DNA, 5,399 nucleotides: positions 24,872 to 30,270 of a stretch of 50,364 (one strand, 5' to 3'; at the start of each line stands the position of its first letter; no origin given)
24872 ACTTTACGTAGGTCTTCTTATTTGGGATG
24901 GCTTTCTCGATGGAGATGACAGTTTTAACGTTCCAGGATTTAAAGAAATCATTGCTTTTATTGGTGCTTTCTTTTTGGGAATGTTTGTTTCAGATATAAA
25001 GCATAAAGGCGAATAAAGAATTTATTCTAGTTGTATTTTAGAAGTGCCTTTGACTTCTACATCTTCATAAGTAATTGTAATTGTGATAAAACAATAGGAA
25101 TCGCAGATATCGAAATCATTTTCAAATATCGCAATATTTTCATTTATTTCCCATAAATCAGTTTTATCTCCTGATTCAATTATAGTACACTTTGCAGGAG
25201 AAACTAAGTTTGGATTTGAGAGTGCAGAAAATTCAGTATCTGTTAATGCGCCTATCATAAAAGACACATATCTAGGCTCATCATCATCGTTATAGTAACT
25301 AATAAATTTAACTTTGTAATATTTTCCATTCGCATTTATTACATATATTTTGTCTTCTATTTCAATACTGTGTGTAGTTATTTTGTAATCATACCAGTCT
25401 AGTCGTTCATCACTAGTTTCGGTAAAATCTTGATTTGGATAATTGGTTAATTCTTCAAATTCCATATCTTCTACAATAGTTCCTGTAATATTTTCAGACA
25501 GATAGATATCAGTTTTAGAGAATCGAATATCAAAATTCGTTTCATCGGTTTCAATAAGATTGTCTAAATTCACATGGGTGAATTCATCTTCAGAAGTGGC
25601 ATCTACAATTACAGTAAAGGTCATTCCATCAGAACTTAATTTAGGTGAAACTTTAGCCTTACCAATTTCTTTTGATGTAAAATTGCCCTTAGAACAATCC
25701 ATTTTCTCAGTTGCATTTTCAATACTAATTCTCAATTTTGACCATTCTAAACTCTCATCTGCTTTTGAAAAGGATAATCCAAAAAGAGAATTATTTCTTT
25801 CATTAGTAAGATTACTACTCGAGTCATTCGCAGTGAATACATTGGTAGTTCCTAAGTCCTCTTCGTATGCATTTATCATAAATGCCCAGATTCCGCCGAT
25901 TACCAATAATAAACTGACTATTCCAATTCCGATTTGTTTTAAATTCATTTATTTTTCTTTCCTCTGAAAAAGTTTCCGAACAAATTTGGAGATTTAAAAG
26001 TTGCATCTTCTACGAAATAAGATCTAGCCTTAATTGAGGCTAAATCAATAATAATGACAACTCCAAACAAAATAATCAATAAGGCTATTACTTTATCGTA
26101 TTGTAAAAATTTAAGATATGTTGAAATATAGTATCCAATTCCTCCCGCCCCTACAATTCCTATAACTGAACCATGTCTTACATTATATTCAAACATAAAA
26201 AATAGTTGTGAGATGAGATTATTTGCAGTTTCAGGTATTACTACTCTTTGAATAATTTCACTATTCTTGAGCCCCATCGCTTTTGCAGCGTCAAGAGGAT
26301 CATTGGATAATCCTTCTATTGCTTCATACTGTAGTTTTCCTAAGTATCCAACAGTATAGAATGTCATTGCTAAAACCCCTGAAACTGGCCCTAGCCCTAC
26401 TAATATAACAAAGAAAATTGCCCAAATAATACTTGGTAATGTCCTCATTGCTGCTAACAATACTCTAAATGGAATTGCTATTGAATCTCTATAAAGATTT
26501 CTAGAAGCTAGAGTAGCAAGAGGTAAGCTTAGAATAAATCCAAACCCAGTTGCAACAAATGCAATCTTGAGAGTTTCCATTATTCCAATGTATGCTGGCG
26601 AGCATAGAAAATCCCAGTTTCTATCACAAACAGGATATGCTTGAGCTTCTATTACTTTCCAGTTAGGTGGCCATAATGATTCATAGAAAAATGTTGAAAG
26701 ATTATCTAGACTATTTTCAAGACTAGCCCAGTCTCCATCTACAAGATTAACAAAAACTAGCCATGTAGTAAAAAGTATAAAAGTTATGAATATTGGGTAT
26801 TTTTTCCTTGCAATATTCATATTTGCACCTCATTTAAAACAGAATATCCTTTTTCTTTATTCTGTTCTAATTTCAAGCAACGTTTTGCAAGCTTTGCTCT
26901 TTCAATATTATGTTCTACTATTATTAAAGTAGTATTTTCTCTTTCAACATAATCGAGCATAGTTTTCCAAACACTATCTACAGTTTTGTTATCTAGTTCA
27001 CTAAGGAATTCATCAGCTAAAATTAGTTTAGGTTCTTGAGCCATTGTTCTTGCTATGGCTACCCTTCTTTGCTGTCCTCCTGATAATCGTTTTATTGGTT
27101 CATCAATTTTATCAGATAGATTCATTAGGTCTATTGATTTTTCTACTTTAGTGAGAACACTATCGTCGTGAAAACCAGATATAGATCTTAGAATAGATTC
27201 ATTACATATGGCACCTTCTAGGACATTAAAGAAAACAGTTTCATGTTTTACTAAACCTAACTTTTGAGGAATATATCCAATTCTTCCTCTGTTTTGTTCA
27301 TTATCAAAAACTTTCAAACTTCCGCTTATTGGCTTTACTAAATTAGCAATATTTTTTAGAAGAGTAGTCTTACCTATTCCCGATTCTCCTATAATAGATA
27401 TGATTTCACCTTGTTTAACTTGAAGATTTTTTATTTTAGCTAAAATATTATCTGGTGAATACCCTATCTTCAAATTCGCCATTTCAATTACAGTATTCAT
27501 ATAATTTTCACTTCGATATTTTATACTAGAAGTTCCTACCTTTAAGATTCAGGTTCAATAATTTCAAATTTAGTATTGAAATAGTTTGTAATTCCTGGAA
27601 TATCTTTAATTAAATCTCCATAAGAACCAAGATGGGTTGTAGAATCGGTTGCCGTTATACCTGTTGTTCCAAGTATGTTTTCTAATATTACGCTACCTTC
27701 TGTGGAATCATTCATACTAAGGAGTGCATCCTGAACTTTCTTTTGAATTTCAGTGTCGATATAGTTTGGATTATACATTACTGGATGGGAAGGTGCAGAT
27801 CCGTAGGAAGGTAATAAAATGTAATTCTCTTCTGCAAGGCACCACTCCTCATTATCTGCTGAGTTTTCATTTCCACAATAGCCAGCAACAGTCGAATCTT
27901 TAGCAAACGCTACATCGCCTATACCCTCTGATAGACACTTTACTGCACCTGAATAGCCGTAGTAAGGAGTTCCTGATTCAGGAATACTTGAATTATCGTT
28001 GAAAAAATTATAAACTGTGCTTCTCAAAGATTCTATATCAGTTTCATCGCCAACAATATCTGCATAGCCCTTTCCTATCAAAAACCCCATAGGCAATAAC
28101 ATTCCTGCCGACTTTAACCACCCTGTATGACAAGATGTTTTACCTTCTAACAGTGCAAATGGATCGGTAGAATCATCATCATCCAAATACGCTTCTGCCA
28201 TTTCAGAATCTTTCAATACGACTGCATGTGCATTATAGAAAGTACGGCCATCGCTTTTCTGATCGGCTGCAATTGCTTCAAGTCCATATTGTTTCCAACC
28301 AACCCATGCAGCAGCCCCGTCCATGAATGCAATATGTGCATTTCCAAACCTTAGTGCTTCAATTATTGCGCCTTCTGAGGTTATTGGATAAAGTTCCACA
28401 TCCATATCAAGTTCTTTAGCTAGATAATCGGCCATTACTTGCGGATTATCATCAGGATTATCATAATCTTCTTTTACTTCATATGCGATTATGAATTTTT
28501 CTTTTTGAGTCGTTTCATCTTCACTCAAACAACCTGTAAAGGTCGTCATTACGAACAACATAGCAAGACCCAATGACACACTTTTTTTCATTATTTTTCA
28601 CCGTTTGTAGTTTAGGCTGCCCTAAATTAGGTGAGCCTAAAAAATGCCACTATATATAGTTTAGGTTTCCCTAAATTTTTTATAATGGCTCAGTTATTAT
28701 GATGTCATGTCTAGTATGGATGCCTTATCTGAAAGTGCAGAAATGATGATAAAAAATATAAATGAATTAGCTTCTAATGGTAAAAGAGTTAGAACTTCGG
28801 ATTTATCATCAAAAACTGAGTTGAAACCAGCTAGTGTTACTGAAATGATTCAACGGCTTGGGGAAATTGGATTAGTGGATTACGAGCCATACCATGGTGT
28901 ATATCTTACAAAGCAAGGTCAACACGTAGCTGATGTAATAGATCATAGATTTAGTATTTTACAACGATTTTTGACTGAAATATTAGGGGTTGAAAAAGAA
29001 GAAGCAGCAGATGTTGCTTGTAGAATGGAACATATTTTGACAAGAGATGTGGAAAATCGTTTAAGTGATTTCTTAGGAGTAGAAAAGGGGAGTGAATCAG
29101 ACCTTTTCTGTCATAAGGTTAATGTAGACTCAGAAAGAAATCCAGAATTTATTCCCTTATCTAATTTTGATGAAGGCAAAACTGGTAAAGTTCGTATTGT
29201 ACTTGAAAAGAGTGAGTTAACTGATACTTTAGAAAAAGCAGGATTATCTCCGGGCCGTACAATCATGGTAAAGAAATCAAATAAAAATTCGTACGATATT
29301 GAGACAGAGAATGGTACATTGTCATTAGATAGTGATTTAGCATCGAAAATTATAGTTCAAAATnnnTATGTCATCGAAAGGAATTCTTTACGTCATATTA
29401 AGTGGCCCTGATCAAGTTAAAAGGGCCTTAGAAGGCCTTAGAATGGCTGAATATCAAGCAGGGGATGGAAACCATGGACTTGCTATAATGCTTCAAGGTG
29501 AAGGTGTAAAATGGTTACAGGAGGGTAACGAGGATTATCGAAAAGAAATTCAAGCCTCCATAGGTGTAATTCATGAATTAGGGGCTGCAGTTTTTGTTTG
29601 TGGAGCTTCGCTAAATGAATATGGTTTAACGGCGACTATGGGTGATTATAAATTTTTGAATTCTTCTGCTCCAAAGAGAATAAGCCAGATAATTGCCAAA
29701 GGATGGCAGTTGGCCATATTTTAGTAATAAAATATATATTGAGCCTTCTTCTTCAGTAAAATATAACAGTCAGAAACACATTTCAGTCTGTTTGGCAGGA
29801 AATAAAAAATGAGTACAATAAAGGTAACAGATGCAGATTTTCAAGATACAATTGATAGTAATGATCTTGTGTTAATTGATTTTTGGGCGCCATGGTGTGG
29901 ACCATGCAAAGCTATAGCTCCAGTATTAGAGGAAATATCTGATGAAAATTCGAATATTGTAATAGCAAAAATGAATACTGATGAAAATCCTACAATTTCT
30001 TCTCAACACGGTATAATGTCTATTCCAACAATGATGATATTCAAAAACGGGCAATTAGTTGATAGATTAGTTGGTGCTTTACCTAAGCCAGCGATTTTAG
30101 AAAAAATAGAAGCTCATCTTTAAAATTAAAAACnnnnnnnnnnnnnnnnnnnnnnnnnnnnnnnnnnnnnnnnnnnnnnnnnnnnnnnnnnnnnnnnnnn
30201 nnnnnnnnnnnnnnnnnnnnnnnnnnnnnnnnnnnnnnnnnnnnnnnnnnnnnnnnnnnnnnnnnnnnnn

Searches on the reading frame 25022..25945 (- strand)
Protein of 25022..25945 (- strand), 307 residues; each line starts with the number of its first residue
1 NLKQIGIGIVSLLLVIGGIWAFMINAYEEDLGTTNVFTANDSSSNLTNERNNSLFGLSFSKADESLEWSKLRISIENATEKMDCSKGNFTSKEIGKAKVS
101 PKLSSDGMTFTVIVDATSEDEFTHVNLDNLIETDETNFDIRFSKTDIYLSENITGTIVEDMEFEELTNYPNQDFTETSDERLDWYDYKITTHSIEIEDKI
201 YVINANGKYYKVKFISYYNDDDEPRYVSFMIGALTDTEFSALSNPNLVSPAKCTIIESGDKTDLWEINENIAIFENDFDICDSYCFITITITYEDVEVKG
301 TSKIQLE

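Call 7: search_protein_families(library=pfam, proteins=[window:25022-25945:-], max_evalue=0.001)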
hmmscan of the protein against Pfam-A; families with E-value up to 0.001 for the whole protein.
window:25022-25945:- (307 aa): 1 family
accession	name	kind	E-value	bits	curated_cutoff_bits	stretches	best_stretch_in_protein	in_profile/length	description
PF14064.11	HmuY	-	7.7e-05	23.3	27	1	121-229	72-155/157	HmuY protein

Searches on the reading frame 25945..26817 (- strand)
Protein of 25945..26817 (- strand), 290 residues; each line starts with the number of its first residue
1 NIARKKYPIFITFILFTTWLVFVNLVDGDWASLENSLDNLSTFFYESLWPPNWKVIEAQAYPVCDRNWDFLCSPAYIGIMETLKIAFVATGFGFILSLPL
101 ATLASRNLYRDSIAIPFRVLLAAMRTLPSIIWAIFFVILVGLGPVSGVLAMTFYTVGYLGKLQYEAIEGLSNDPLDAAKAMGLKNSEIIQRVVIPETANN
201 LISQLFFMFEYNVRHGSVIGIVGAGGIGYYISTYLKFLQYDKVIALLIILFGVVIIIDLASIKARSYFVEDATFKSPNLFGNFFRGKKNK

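Call 7: search_protein_families(library=pfam, proteins=[window:25945-26817:-], max_evalue=0.001)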
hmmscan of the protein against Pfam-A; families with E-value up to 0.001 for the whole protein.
window:25945-26817:- (290 aa): 1 family
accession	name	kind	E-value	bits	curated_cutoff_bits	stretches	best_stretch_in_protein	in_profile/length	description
PF00528.27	BPD_transp_1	-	3.9e-15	56.5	26.4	1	98-259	2-173/184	Binding-protein-dependent transport system inner membrane component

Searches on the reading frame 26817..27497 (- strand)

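Call 7: search_protein_families(library=pfam, proteins=[window:26817-27497:-], max_evalue=0.001)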
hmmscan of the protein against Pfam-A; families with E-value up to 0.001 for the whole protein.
window:26817-27497:- (226 aa): 6 families
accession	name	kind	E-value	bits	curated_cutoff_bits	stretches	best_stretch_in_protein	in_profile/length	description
PF00005.33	ABC_tran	-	1.6e-29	103.7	25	1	24-164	5-135/137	ABC transporter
PF13401.12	AAA_22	-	2.8e-05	24.9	27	1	29-84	4-33/130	AAA domain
PF02463.25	SMC_N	-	0.00017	21.5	40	1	21-214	112-215/220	RecF/RecN/SMC N terminal domain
PF13191.12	AAA_16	-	0.00024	22.1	32.6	1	27-62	19-61/167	AAA ATPase domain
PF00931.28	NB-ARC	-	0.00026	20.8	23.5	1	25-58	12-46/248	NB-ARC domain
PF01637.24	ATPase_2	-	0.00028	21.2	33.2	0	26-194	16-115/225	ATPase domain predominantly from Archaea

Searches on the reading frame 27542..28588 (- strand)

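Call 7: search_protein_families(library=pfam, proteins=[window:27542-28588:-], max_evalue=0.001)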
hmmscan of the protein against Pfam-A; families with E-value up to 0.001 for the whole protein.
window:27542-28588:- (348 aa): 2 families
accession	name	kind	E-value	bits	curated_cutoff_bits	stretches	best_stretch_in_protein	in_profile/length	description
PF12974.12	Phosphonate-bd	-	1.8e-25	90.1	27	1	50-315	17-238/242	ABC transporter, phosphonate, periplasmic substrate-binding protein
PF00405.22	Transferrin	-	1.3e-20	74.4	20.3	2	206-246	181-221/328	Transferrin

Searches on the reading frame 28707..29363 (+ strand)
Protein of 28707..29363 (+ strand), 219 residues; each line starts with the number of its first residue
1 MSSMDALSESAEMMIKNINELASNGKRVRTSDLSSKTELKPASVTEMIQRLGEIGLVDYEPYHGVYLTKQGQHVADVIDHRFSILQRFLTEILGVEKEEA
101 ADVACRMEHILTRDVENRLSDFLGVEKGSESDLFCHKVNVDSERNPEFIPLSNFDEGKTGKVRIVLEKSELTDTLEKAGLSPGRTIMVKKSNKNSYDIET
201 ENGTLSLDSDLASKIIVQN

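Call 7: search_protein_families(library=pfam, proteins=[window:28707-29363:+], max_evalue=0.001)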
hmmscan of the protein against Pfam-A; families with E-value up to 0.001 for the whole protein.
window:28707-29363:+ (219 aa): 4 families
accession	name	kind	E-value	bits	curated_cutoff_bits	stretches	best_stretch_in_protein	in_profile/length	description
PF02742.21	Fe_dep_repr_C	-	5.8e-15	55.5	27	1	68-124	1-57/70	Iron dependent repressor, metal binding and dimerisation domain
PF01325.25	Fe_dep_repress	-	3.6e-14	53.1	26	1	7-65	2-60/60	Iron dependent repressor, N-terminal DNA binding domain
PF04023.20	FeoA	-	2.2e-10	40.9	23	1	149-218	1-73/74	FeoA domain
PF01047.28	MarR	-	0.00079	19.7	24.6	0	28-58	18-48/59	MarR family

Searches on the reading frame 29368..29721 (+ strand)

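Call 12: search_protein_families(library=pfam, proteins=[window:29368-29721:+], max_evalue=0.001)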
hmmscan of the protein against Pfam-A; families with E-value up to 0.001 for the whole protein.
window:29368-29721:+ (118 aa): 1 family
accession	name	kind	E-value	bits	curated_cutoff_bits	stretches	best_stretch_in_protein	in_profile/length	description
PF02635.20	DsrE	-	2.2e-09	37.9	22.7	1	5-92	2-92/116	DsrE/DsrF-like family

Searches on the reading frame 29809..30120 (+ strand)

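Call 12: search_protein_families(library=pfam, proteins=[window:29809-30120:+], max_evalue=0.001)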
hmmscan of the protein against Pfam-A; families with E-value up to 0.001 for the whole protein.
window:29809-30120:+ (104 aa): 5 families
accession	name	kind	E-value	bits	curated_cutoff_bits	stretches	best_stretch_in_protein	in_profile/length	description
PF00085.26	Thioredoxin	-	1.2e-31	109.2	23.5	1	3-101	2-102/103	Thioredoxin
PF13098.12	Thioredoxin_2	-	1.3e-08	35.6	27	1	18-97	5-101/104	Thioredoxin-like domain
PF13905.12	Thioredoxin_8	-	1.9e-08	35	27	1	18-59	1-45/94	Thioredoxin-like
PF14595.12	Thioredoxin_9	-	8.4e-08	32.6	25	1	25-99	48-123/129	Thioredoxin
PF13192.12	Thioredoxin_3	-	9e-06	26.1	24.8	1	28-100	8-74/76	Thioredoxin domain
